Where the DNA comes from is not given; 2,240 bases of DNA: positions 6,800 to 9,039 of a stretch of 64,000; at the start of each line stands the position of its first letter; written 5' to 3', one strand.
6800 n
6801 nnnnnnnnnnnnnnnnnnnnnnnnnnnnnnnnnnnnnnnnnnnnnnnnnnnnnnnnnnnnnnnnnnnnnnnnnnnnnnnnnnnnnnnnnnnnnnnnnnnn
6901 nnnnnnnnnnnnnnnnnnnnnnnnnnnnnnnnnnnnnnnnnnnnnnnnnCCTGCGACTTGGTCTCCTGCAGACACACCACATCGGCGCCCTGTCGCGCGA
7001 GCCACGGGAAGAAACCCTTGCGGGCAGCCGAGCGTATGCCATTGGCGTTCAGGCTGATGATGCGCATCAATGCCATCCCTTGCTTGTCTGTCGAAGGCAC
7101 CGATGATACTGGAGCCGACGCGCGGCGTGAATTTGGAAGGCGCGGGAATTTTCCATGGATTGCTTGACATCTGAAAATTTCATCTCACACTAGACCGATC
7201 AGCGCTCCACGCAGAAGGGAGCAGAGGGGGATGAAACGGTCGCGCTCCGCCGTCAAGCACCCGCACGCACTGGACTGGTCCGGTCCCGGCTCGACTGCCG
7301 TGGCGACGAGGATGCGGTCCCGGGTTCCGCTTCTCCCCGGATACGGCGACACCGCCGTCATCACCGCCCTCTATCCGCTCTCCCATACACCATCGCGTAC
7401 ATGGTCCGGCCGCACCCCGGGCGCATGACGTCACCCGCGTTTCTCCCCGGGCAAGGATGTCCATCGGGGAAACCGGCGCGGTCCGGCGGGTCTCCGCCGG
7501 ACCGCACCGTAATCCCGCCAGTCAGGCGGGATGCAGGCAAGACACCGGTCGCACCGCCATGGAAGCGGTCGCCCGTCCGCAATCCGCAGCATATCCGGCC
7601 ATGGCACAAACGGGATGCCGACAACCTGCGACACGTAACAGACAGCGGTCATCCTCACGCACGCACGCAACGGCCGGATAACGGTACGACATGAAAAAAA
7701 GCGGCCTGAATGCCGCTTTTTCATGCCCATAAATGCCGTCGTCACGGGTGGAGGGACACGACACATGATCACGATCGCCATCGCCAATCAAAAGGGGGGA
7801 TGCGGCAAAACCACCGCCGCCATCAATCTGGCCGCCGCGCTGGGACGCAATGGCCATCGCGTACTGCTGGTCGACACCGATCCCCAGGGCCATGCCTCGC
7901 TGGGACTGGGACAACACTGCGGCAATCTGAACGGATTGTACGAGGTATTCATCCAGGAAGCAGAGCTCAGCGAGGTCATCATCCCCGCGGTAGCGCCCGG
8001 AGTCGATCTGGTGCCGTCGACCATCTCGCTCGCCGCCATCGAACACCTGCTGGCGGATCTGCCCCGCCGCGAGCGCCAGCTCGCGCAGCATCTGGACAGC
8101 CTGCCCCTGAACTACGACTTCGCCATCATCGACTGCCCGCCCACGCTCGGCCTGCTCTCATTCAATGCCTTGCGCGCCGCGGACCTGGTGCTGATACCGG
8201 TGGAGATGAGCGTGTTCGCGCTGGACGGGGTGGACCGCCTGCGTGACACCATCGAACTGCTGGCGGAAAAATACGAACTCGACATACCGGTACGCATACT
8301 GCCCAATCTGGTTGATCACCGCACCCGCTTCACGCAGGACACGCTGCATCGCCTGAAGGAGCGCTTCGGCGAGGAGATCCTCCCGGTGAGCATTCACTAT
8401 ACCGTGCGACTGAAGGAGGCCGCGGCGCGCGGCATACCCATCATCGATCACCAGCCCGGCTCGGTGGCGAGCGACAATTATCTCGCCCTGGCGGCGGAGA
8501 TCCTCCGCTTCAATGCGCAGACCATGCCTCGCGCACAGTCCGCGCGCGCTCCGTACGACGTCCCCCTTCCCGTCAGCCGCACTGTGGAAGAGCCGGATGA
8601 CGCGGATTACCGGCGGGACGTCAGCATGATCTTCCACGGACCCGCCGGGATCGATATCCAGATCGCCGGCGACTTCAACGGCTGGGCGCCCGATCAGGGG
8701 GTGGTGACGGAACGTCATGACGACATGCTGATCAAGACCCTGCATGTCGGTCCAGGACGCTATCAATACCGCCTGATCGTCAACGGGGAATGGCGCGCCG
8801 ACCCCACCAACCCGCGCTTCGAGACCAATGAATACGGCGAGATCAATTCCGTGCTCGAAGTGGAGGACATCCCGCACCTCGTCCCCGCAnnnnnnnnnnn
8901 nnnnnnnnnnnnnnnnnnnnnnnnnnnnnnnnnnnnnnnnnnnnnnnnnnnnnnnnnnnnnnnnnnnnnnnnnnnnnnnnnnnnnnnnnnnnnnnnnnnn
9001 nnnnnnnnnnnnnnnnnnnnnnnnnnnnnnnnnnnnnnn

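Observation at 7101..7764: ~660-nt non-coding, highly structured leader with intrinsic terminator 43 nt before the ParA-CBM48 start codon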

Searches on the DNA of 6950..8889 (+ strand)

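Call 4: search_rna_families(source=window, start=6950, end=7900, threshold=evalue, max_evalue=10, show_alignments=3)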
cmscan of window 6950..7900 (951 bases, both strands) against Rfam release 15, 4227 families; matches with E-value up to 10: 17.
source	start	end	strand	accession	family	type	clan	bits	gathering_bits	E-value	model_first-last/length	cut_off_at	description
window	7420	7531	-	RF01528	CC3513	Gene; sRNA;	-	26.4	40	0.017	1-176/176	no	caulobacter sRNA CC3513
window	7694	7721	+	RF02064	STnc370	Gene; sRNA;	-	23.4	54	2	37-64/71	no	Enterobacterial sRNA STnc370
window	7464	7518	-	RF03231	mir-4523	Gene; miRNA;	-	21.4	96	1.8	1-69/69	no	mir-4523 microRNA precursor family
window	7467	7516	-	RF04159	MIR1437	Gene; miRNA;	-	19.5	168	1.3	1-192/192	no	MIR1437 microRNA precursor family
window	7297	7348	+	RF03395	mir-718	Gene; miRNA;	-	18.8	55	7.4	1-66/66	no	mir-718 microRNA precursor family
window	7457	7570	+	RF00463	ApoB_5_CRE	Cis-reg;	-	18.3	55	6.6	1-127/127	no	Apolipoprotein B (apoB) 5' UTR cis-regulatory element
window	7717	7778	-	RF01751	potC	Cis-reg;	-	17.1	44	2.9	1-70/70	no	potC RNA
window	7694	7718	+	RF02059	STnc50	Gene; sRNA;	-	17.1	55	7.6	49-73/84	no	Salmonella enterica sRNA STnc40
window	7689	7764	-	RF02059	STnc50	Gene; sRNA;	-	16.7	55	9.5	1-84/84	no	Salmonella enterica sRNA STnc40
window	7469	7514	-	RF01695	C4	Gene; antisense;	CL00128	16.3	45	4.4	1-87/87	no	C4 antisense RNA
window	6980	7039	+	RF03438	mir-1956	Gene; miRNA;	-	15.8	95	9.7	1-65/65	no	mir-1956 microRNA precursor family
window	7689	7724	+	RF02054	STnc420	Gene; sRNA;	-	15.5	70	8.5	17-54/58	no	Salmonella enterica sRNA STnc420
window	7473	7535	-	RF02868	ncS037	Gene; sRNA;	-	15.1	112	8.6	1-152/152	no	Burkholderia sRNA 37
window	7050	7108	+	RF01137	sR21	Gene; snRNA; snoRNA; CD-box;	-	15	45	9.6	1-67/67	no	Small nucleolar RNA sR21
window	7474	7509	-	RF02739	Rev41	Gene; sRNA;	-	13.2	535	0.28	84-119/480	no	Soft rot Enterobacteriaceae Rev 41 sRNA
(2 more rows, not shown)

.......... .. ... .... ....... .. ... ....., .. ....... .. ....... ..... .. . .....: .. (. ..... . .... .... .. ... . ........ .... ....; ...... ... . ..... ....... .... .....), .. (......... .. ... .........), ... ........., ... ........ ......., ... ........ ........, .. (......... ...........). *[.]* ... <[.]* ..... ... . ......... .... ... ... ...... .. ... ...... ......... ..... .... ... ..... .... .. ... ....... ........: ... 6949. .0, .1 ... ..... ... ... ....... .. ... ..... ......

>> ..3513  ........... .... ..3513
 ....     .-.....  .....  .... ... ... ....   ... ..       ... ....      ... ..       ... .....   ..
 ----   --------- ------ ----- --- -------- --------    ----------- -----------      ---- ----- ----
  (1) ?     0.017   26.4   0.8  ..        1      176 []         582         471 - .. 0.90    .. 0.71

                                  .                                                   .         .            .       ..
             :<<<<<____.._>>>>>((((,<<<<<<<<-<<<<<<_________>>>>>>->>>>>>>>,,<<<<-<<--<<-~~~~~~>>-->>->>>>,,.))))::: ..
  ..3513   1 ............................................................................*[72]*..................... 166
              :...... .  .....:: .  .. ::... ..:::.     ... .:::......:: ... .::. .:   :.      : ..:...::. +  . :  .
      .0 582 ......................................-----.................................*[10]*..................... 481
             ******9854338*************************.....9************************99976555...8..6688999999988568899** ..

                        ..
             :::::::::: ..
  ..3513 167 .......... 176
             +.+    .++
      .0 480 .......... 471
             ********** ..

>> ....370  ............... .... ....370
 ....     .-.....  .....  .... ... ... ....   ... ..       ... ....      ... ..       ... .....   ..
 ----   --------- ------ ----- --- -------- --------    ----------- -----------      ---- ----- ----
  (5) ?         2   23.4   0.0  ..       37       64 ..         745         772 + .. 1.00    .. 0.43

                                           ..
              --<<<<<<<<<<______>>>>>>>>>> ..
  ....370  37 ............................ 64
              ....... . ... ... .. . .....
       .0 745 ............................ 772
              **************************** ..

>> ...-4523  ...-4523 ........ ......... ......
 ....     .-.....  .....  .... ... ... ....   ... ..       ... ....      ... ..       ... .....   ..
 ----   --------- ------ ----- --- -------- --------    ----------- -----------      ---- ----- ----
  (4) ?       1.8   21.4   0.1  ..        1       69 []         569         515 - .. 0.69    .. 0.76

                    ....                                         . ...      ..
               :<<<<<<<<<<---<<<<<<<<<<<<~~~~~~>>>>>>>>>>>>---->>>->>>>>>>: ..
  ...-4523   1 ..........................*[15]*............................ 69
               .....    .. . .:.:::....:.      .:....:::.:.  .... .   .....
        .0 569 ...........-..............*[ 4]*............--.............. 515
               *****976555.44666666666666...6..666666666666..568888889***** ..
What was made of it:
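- On Known riboswitch or cis-regulatory RNA families (Rfam 15): The best sub-threshold hit is CC3513 at 26.4 bits against a threshold of 40, on the minus strand (call 4).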

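Call 59: build_rna_model(alignment_id=A3, structure=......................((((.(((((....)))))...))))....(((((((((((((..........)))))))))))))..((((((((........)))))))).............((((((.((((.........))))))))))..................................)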
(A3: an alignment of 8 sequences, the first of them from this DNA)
Model R1 built from alignment A3 (8 sequences, 191 columns); structure: as given.
model positions 188; base pairs 40; branch points 3; effective number of sequences 1.92; information 0.59 bits per position. Calibrated on 0.2 Mb of random sequence (short: E-values are rough).
structure used (alignment columns):
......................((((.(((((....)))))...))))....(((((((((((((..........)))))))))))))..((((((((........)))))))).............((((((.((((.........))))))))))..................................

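Call 60: search_with_rna_model(model_id=R1, sources=[window, L001, L002, L003, L004, L005, L006, L007, L008, L009, L010, L011, L012, L013, L014, L016, L017, L019, L020, L021, L022, L025, L033, L040, L046, L073, L081, L082, L083, L084, L085, L086, L087, L088, L089, L090, L091, L092, L093, L094, L095, L096, L097, L098], max_evalue=1)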
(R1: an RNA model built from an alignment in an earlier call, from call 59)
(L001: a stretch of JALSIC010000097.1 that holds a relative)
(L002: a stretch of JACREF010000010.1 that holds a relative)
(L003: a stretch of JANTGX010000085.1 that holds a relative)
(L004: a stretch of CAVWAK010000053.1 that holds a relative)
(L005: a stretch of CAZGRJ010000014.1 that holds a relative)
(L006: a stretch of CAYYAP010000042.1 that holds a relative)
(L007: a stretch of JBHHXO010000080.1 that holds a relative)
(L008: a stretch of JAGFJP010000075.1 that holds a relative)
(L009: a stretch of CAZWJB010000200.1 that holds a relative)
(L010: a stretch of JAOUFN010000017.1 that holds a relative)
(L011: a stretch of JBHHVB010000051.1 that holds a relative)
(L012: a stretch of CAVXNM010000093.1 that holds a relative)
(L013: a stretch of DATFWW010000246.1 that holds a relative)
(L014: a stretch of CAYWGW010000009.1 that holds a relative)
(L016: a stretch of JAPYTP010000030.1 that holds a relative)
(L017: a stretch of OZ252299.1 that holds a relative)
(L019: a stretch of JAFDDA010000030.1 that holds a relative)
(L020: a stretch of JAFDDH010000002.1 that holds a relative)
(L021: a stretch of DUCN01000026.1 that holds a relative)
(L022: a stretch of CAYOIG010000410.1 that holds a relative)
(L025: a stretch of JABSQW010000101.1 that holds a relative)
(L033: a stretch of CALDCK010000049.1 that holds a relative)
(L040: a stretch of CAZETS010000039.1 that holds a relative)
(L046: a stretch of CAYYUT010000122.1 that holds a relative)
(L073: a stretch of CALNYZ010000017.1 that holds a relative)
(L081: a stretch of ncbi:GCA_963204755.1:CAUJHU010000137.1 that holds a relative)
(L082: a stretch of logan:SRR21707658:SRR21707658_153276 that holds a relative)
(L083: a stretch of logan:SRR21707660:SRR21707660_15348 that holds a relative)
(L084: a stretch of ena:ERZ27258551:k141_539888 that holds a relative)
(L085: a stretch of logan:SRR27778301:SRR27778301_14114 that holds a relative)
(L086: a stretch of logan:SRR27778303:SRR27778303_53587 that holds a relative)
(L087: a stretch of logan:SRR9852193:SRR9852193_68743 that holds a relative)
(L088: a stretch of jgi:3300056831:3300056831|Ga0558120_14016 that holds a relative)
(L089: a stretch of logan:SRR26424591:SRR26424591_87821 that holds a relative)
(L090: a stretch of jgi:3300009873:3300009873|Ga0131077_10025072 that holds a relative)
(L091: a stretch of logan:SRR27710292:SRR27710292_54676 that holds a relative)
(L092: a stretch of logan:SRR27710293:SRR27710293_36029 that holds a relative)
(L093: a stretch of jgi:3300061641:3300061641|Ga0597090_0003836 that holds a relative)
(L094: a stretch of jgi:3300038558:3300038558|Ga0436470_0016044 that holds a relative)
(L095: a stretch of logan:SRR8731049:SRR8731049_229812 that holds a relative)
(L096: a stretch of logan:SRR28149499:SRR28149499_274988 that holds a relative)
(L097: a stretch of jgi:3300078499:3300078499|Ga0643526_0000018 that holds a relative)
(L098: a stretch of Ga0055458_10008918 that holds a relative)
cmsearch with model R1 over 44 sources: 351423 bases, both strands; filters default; matches with E-value up to 1: 30.
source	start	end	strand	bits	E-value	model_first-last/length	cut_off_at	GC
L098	1607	1794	-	198.6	9.8e-53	1-188/188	no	0.66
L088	2656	2843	+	193.7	2.1e-51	1-188/188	no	0.69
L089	872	1059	+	193.7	2.1e-51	1-188/188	no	0.69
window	7422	7609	+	188.8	4.9e-50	1-188/188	no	0.69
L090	1085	1275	+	179.2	2.2e-47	1-188/188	no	0.69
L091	412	602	+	176.4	1.3e-46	1-188/188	no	0.69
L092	412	602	+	176.4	1.3e-46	1-188/188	no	0.69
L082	1154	1341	+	172.1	2e-45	1-188/188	no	0.69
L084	2655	2842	+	164.1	3.4e-43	1-188/188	no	0.71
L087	999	1186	+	164.1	3.4e-43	1-188/188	no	0.71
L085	1601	1788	+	162.8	7.8e-43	1-188/188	no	0.71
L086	1011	1198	+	162.8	7.8e-43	1-188/188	no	0.71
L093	2675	2852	+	156.9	3.4e-41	1-188/188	no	0.68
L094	1526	1701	+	143.4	1.8e-37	1-188/188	no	0.7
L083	1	136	+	106.9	2.2e-27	53-188/188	5'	0.71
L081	13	200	+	105.8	4.6e-27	1-188/188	no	0.74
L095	832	1010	+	35.5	1.3e-07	1-188/188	no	0.62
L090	1137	1172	-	24.4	0.00016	53-88/188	no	0.81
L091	464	499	-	24.4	0.00016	53-88/188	no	0.81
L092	464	499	-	24.4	0.00016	53-88/188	no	0.81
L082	1206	1241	-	21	0.0013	53-88/188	no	0.81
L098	1707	1742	+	20.9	0.0014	53-88/188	no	0.69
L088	2708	2743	-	17.8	0.01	53-88/188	no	0.78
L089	924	959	-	17.8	0.01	53-88/188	no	0.78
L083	1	57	-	16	0.032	23-88/188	3'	0.75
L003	1735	1768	-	13.5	0.16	54-87/188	no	0.76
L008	3063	3130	+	12.3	0.35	1-188/188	no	0.66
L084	886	948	+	10.7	0.94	1-188/188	no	0.75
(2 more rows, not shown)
